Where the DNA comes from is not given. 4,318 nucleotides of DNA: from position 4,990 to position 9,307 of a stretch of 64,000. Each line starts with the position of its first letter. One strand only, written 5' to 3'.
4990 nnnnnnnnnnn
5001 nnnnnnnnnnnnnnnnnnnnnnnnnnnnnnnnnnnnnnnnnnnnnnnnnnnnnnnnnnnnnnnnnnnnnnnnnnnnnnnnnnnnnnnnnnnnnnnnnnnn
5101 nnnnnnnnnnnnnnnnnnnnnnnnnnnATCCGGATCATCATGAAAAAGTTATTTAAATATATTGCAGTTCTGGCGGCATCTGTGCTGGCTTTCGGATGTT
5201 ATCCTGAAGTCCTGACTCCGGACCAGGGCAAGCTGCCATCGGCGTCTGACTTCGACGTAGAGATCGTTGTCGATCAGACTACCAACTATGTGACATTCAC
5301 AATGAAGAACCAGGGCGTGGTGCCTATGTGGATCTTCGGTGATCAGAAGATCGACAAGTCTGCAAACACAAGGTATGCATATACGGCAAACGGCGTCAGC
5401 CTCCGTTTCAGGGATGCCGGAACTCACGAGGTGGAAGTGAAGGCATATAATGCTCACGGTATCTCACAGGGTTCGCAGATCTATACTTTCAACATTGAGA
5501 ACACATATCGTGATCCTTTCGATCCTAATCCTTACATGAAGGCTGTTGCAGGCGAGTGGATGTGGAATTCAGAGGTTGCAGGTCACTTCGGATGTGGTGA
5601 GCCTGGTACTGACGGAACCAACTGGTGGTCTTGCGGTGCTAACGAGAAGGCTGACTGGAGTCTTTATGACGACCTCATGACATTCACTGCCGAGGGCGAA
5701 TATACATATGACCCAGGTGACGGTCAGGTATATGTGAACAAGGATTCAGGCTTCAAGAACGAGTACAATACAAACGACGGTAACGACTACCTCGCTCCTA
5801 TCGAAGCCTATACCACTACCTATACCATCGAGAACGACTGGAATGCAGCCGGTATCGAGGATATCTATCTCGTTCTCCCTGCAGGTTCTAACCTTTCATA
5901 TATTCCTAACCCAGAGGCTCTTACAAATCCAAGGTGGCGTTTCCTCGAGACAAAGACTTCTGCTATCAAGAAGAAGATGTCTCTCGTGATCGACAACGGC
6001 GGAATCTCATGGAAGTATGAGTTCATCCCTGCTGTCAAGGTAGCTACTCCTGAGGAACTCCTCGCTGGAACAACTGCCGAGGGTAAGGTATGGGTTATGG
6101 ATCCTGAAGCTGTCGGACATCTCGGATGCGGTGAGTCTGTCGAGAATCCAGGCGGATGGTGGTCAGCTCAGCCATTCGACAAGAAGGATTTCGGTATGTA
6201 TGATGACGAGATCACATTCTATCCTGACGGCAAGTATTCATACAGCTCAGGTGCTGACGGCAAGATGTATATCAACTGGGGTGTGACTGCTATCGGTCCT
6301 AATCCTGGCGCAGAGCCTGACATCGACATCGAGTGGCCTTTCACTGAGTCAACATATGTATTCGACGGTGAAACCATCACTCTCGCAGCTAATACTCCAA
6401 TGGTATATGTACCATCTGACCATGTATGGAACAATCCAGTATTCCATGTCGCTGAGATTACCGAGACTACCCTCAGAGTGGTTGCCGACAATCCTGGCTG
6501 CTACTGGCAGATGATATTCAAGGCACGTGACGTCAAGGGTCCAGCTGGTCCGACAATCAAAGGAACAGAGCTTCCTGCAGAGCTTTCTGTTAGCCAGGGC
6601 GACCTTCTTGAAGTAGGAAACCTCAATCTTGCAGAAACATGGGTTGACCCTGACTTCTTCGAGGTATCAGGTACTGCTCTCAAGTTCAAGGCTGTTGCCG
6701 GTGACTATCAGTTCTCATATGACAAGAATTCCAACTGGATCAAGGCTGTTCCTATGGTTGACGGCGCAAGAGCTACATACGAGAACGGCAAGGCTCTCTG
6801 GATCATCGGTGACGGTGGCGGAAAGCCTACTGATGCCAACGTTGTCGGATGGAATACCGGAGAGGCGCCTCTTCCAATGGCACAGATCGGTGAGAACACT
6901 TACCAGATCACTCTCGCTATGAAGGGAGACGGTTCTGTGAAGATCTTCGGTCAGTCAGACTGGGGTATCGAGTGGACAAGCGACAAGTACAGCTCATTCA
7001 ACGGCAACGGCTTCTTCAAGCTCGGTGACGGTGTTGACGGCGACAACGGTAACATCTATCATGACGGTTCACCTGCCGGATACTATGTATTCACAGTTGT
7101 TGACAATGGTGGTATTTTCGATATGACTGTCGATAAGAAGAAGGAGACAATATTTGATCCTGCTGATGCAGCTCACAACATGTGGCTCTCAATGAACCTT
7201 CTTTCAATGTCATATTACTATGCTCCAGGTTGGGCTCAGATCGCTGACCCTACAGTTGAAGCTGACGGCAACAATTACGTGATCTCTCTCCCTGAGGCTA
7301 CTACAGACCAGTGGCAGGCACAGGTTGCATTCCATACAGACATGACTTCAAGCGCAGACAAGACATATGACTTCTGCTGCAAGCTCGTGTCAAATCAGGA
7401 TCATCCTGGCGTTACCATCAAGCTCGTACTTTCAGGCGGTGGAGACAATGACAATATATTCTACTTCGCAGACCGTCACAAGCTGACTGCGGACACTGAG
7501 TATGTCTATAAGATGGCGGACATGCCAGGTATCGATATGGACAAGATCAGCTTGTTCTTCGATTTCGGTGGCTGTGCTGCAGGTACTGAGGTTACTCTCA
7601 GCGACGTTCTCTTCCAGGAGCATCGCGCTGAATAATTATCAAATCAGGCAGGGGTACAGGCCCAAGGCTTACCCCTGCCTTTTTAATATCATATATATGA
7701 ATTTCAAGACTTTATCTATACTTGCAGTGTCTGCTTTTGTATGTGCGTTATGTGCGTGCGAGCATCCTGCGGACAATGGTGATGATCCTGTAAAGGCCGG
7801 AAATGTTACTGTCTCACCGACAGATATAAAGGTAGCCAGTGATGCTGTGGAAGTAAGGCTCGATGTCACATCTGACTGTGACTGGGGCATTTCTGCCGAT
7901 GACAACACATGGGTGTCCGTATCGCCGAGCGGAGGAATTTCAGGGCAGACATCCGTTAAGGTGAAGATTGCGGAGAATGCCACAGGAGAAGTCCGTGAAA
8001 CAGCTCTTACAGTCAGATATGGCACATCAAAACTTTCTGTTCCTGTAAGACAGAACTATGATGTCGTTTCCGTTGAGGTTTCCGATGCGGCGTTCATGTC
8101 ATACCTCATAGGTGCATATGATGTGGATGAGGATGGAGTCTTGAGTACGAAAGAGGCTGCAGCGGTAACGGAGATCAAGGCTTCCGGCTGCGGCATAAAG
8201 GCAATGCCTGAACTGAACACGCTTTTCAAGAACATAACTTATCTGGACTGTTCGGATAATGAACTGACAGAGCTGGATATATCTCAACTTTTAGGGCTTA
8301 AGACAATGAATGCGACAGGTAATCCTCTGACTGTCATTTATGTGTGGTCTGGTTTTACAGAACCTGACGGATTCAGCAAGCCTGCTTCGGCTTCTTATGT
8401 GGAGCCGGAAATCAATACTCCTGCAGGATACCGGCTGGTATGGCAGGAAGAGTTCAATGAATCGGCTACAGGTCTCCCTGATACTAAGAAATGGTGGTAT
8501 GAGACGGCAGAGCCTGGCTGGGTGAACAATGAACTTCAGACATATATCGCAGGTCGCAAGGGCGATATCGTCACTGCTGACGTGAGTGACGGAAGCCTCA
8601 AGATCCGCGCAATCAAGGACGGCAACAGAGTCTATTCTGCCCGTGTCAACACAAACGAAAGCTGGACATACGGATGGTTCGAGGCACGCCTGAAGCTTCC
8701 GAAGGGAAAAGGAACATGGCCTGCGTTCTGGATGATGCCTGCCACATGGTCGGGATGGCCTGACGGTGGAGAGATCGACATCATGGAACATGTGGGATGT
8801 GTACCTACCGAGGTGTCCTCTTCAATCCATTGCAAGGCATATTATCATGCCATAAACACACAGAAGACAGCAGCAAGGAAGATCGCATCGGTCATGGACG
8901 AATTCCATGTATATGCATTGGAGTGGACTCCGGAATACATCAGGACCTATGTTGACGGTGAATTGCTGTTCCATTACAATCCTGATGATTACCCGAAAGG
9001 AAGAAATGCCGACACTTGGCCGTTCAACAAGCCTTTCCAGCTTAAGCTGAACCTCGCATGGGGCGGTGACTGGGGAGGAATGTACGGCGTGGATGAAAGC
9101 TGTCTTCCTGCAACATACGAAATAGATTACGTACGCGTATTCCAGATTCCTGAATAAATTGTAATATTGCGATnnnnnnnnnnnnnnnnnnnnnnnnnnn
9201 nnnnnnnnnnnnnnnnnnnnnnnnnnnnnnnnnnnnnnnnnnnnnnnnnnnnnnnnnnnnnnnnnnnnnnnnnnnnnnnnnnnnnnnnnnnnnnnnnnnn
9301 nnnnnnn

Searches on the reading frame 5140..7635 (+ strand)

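Call 3: search_protein_families(library=pfam, proteins=[window:5140-7635:+], max_evalue=0.01)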
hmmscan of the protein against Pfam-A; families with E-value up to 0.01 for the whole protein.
window:5140-7635:+ (831 aa): 4 families
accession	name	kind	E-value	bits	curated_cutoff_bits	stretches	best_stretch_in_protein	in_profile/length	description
PF17165.9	DUF5121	-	5.8e-11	43.4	23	1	552-644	5-105/120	Domain of unknown function (DUF5121)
PF17163.9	DUF5125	-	0.00027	21.4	27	1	481-545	120-186/188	Domain of unknown function (DUF5125)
PF00801.26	PKD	-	0.0015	19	23.5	1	51-108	17-71/80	PKD domain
PF06119.19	NIDO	-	0.0081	16.6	25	0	562-622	77-136/186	Nidogen-like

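Call 7: search_protein_families(library=ncbifam, proteins=[window:5140-7635:+], max_evalue=0.01)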
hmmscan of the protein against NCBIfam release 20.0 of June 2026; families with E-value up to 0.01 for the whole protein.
window:5140-7635:+ (831 aa): 0 families

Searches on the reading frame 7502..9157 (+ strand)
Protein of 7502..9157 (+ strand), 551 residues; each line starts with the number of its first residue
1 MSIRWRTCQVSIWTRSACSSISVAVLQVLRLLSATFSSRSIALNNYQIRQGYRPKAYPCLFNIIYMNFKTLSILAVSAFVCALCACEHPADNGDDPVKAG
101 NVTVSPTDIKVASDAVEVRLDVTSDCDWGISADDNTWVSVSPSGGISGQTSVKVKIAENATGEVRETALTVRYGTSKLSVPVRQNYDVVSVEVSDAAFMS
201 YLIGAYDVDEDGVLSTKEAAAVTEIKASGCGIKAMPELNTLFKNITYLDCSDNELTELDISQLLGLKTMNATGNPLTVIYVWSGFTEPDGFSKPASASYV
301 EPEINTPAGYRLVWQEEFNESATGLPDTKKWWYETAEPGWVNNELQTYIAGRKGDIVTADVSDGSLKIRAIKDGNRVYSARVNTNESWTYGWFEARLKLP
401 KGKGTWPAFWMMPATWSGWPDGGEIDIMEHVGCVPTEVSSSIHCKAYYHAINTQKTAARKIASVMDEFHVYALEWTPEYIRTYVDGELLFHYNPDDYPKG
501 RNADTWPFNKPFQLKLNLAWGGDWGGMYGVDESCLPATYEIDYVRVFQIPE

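Call 3: search_protein_families(library=pfam, proteins=[window:7502-9157:+], max_evalue=0.01)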
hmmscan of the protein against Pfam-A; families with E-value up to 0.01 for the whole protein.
window:7502-9157:+ (551 aa): 4 families
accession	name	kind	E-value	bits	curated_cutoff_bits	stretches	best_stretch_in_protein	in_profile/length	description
PF00722.28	Glyco_hydro_16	-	2.3e-26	92.8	22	1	366-543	22-173/175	Glycosyl hydrolases family 16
PF19190.6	BACON_2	-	2.2e-09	37.5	25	1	102-184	2-91/94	Viral BACON domain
PF13004.13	BACON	-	5.1e-08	33.2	25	1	130-184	4-60/61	Putative binding domain, N-terminal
PF03935.22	SKN1_KRE6_Sbg1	-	0.00016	20.7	30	0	449-549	345-451/501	Beta-glucan synthesis-associated protein SKN1/KRE6/Sbg1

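Call 7: search_protein_families(library=ncbifam, proteins=[window:7502-9157:+], max_evalue=0.01)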
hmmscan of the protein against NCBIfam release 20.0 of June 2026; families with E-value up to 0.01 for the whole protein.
window:7502-9157:+ (551 aa): 5 families
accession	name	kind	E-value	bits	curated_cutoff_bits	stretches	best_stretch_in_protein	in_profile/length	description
NF052454.1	BtaGlycanEglC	equivalog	5.9e-19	68.3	700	1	319-548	231-457/459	endo-1,3-1,4-beta-glycanase EglC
NF052392.1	BetGlycExoK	equivalog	1.8e-09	37.5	350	1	329-490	44-196/261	endo-1,3-1,4-beta-glycanase ExoK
NF047856.1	BGlucanaseBglS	equivalog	6.8e-09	35.6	300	1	339-495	44-194/237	beta-glucanase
NF041449.1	K_carrageenase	equivalog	8.1e-06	25.2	350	0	327-412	38-120/283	kappa-carrageenase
NF033187.0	internalin_J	exception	0.0012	17.2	1700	1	244-280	264-300/846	class 1 internalin InlJ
